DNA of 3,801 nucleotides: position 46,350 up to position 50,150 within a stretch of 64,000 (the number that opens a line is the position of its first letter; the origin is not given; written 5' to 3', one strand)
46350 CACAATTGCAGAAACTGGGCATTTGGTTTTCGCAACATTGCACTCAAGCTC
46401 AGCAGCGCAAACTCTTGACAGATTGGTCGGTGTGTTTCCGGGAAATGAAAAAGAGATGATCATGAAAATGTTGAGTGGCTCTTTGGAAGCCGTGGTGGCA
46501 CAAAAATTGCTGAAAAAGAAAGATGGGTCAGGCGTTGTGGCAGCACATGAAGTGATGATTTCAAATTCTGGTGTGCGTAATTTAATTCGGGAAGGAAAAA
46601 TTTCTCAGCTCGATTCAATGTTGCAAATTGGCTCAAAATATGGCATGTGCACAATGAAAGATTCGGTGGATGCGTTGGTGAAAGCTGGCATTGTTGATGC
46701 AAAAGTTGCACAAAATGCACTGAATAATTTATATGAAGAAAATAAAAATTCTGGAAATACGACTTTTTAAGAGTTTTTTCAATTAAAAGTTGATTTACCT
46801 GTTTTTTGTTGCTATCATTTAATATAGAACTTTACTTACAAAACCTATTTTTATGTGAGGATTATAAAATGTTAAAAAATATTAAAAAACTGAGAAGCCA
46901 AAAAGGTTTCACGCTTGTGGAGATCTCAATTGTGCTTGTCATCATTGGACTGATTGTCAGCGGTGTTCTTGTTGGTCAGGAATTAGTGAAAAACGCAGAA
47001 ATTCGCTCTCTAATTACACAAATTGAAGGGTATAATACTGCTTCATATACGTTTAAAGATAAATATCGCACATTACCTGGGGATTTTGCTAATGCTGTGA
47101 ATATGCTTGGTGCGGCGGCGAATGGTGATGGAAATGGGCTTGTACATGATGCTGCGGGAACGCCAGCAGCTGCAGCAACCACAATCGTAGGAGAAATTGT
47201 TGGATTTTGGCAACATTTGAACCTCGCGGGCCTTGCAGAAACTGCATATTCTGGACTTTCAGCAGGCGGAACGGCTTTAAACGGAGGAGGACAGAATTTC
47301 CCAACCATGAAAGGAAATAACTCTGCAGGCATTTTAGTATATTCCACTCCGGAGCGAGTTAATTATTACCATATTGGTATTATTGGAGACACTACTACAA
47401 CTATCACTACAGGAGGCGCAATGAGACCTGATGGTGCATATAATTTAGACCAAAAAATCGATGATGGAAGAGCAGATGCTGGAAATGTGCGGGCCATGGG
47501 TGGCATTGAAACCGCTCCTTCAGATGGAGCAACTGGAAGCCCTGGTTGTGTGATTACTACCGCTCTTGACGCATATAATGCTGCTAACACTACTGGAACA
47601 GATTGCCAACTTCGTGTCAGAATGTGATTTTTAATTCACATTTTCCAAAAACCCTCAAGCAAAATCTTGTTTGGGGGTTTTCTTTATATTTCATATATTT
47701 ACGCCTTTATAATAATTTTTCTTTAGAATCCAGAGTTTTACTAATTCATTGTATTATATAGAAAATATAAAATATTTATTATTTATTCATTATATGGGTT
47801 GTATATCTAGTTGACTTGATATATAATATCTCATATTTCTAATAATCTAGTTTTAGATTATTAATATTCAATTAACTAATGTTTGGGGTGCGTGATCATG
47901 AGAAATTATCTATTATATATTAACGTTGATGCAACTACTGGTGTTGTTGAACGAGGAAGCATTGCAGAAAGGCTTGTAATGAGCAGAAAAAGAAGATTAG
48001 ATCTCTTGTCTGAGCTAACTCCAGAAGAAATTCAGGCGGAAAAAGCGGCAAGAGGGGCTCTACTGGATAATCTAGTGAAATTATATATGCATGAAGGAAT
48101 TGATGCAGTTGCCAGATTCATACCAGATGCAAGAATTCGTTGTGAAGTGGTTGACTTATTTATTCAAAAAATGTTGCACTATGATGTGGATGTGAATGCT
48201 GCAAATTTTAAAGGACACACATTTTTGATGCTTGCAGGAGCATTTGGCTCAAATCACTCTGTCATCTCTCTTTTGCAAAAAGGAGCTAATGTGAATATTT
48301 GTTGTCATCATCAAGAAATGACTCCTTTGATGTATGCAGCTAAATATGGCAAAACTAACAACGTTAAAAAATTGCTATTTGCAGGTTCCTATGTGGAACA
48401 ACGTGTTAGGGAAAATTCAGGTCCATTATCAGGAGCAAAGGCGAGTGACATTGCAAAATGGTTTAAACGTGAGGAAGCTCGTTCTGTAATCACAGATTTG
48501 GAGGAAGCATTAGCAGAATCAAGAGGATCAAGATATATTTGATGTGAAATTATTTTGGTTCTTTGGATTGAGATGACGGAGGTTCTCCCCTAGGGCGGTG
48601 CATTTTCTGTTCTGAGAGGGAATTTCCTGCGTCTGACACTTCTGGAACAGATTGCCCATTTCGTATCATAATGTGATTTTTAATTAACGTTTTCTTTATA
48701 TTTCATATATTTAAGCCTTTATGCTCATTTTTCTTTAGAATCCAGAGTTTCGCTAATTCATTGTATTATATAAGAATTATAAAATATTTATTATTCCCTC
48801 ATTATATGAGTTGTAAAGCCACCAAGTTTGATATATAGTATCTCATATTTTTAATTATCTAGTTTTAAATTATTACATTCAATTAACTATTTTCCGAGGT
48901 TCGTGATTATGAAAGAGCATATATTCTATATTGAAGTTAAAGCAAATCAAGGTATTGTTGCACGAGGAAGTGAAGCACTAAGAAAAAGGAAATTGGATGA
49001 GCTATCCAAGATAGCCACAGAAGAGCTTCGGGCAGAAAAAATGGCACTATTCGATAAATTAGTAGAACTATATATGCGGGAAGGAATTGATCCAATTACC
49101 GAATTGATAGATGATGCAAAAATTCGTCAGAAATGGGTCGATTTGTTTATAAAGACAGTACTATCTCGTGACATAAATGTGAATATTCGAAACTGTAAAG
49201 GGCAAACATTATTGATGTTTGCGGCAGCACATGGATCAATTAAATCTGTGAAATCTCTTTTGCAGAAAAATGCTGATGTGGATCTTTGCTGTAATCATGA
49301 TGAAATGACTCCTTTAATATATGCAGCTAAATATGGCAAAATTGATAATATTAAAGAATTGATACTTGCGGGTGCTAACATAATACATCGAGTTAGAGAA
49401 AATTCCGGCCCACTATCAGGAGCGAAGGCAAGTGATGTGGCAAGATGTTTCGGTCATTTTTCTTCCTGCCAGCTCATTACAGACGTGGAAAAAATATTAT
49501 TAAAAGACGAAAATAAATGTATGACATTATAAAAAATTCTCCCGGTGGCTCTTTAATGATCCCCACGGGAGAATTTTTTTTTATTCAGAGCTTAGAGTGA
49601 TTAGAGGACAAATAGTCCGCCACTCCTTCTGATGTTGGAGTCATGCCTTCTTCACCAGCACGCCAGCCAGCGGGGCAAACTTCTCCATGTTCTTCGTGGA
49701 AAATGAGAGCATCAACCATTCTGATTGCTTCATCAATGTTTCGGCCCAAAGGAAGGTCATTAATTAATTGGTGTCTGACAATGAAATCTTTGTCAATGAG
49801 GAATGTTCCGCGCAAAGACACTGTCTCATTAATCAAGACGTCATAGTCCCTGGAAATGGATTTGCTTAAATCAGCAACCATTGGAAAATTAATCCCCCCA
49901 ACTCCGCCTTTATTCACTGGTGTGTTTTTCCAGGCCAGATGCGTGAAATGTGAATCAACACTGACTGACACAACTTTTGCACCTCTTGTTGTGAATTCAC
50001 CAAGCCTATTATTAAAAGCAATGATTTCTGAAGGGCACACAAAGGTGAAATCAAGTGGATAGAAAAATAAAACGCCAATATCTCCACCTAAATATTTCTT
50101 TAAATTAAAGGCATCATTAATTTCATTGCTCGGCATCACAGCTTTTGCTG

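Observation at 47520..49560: Tandem duplication of a module (pilin 3' end, non-coding block, ankyrin gene) leaves a silent pilin C-terminal cassette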

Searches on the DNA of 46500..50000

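Call 10: search_rna_families(source=window, start=46500, end=50000, threshold=evalue, max_evalue=1)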
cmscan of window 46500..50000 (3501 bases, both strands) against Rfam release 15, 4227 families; matches with E-value up to 1: 1.
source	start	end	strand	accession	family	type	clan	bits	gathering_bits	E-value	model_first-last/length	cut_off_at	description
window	49517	49589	+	RF00697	mir-186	Gene; miRNA;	-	22.4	70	0.53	1-82/82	no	mir-186 microRNA precursor family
